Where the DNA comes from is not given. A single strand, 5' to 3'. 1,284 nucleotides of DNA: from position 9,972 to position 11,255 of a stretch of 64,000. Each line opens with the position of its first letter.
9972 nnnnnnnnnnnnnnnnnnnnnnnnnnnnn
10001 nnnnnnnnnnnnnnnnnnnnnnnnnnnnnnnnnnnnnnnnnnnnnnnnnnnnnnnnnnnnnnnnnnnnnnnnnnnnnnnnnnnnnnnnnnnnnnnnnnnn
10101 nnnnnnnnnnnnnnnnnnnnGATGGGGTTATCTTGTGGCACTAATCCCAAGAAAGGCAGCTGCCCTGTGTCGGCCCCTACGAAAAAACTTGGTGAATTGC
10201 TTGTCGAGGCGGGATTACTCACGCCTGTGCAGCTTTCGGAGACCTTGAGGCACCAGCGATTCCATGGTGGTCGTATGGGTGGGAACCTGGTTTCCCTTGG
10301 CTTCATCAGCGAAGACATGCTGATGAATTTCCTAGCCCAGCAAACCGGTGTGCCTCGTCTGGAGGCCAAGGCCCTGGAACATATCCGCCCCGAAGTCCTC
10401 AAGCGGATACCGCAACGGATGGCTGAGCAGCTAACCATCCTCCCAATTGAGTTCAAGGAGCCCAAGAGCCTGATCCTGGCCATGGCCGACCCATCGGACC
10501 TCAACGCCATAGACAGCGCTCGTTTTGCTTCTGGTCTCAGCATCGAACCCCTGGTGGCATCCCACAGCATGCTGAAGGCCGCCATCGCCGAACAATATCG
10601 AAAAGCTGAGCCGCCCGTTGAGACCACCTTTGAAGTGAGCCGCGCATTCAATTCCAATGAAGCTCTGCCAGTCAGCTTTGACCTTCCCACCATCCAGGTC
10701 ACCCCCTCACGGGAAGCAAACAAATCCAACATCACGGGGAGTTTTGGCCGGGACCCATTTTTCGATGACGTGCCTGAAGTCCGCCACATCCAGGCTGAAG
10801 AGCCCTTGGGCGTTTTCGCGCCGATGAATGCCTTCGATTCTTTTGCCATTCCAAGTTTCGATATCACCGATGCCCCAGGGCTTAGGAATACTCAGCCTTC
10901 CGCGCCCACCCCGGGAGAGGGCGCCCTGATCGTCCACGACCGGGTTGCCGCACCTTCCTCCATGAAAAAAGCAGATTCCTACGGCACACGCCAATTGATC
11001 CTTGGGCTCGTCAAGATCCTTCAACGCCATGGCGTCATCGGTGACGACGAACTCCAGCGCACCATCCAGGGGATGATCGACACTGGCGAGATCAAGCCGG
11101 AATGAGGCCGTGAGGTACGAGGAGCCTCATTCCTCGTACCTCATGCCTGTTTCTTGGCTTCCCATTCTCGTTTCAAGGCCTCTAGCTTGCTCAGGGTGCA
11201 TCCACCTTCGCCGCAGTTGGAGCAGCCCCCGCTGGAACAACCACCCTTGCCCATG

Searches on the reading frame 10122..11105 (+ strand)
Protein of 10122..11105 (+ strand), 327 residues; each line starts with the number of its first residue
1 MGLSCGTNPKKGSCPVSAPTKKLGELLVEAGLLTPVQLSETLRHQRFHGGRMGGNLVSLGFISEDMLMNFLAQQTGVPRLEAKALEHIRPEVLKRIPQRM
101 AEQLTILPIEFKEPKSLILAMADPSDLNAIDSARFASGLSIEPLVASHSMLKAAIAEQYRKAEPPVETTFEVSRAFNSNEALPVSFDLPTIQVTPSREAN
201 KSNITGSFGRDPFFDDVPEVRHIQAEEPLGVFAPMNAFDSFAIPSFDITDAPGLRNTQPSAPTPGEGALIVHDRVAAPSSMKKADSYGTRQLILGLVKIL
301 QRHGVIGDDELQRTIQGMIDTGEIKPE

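Call 82: search_protein_families(library=pfam, proteins=[window:10122-11105:+])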
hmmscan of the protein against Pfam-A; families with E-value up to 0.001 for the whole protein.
window:10122-11105:+ (327 aa): 1 family
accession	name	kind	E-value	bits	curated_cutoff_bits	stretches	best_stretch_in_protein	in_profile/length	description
PF05157.20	MshEN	-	6.9e-14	52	23.1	1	87-162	12-87/90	MshEN domain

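Call 83: find_homologous_proteins(query=window:10122-11105:+, max_evalue=1e-50)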
Query window:10122-11105:+ (327 aa): 417 proteins with E <= 1e-50 among 4495 candidates; the best 120 are listed.
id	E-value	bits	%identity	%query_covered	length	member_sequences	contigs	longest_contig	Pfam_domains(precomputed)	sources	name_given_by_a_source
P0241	5.1e-199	678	100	95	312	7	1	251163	PF05157.21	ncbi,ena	-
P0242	5.4e-181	619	87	100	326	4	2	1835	PF05157.21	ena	-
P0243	4.7e-179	612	89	95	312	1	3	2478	PF05157.21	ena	-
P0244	2.3e-175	600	88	95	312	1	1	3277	PF05157.21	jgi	jgi:hypothetical protein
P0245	8.5e-175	598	100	84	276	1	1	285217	PF05157.21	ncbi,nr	ncbi:MAG: hypothetical protein IPP78_14085 [Holophagaceae bacterium]|nr:hypothetical protein [Holoph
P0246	8.6e-173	592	87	95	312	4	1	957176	PF05157.21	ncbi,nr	ncbi:MAG: hypothetical protein IPQ13_00635 [Holophagaceae bacterium]|nr:hypothetical protein [Holoph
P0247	2.4e-172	590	87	95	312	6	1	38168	PF05157.21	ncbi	-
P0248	9.5e-171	585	85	95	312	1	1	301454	PF05157.21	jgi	jgi:hypothetical protein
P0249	3.9e-167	573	84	95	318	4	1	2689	PF05157.21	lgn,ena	-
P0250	6.9e-164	563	84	95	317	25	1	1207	PF05157.21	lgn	-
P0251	9.5e-163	559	89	89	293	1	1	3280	PF05157.21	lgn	-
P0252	6.2e-153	527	79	95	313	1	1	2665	PF05157.21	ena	-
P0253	7.5e-152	523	77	95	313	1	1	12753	PF05157.21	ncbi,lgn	-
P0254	1.3e-128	447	64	97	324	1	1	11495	PF05157.21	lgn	-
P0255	3.8e-121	422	72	84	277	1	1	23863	PF05157.21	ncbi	-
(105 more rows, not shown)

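Call 84: find_encoding_contigs(protein=P0246, flank=10000, max_places=2)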
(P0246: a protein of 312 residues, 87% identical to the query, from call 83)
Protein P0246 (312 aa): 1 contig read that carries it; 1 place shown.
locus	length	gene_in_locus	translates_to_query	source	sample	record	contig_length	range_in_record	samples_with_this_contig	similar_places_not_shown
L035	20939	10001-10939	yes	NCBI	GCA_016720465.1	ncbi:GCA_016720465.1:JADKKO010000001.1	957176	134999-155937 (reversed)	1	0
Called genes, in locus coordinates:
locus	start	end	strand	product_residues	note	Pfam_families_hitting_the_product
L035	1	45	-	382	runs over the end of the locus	PF03060:NMO, PF01070:FMN_dh (faint)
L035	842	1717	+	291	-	PF03755:YicC-like_N, PF08340:YicC-like_C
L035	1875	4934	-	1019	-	PF07494:Reg_prop (faint), PF00990:GGDEF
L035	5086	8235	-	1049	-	PF07494:Reg_prop (faint), PF00990:GGDEF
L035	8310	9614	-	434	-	PF00919:UPF0004, PF04055:Radical_SAM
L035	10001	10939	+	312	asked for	PF05157:MshEN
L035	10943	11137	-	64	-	-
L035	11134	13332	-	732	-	PF00350:Dynamin_N (faint), PF01926:MMR_HSR1, PF02421:FeoB_N, PF09439:SRPRB (weak), PF17910:FeoB_Cyto, PF07670:Gate, PF07664:FeoB_C, PF07670:Gate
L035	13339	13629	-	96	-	PF04023:FeoA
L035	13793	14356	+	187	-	PF01066:CDP-OH_P_transf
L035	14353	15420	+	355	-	PF01594:AI-2E_transport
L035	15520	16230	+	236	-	PF01479:S4, PF00849:PseudoU_synth_2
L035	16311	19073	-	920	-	PF14870:PSII_BNR (faint), PF25852:DUF6242_C (faint), PF02012:BNR (faint), PF13088:BNR_2 (faint), PF15899:BNR_6 (faint), PF15902:Sortilin-Vps10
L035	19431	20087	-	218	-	PF00925:GTP_cyclohydro2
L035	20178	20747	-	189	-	PF02272:DHHA1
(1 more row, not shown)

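Call 85: find_encoding_contigs(protein=P0248, flank=10000, max_places=2)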
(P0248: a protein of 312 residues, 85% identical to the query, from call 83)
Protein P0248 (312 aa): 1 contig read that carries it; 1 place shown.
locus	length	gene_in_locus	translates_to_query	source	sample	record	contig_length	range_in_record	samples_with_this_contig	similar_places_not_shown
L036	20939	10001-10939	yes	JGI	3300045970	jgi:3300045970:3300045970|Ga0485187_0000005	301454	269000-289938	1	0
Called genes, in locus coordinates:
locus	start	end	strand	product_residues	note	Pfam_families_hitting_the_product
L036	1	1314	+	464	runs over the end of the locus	PF18073:Zn_ribbon_LapB, PF13481:AAA_25, PF06745:ATPase (weak), PF13191:AAA_16 (weak), PF23442:DUF7125 (weak), PF00004:AAA (weak)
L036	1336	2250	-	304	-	PF07920:DUF1684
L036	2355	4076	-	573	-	PF01070:FMN_dh (faint), PF03060:NMO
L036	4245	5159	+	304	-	PF03755:YicC-like_N, PF08340:YicC-like_C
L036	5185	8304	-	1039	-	PF07494:Reg_prop (faint), PF00990:GGDEF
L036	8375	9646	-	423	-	PF00919:UPF0004, PF04055:Radical_SAM, PF01938:TRAM (weak)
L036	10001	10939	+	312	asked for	PF05157:MshEN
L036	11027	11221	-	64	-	-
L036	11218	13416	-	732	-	PF00350:Dynamin_N (faint), PF01926:MMR_HSR1, PF02421:FeoB_N, PF09439:SRPRB (weak), PF17910:FeoB_Cyto, PF07670:Gate, PF07664:FeoB_C, PF07670:Gate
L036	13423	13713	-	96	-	PF04023:FeoA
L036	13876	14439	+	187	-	PF01066:CDP-OH_P_transf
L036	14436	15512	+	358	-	PF01594:AI-2E_transport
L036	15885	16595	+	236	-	PF01479:S4, PF00849:PseudoU_synth_2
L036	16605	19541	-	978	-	PF14870:PSII_BNR (faint), PF25852:DUF6242_C (faint), PF02012:BNR (faint), PF13088:BNR_2 (faint), PF15899:BNR_6 (faint), PF15902:Sortilin-Vps10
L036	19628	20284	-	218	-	PF00925:GTP_cyclohydro2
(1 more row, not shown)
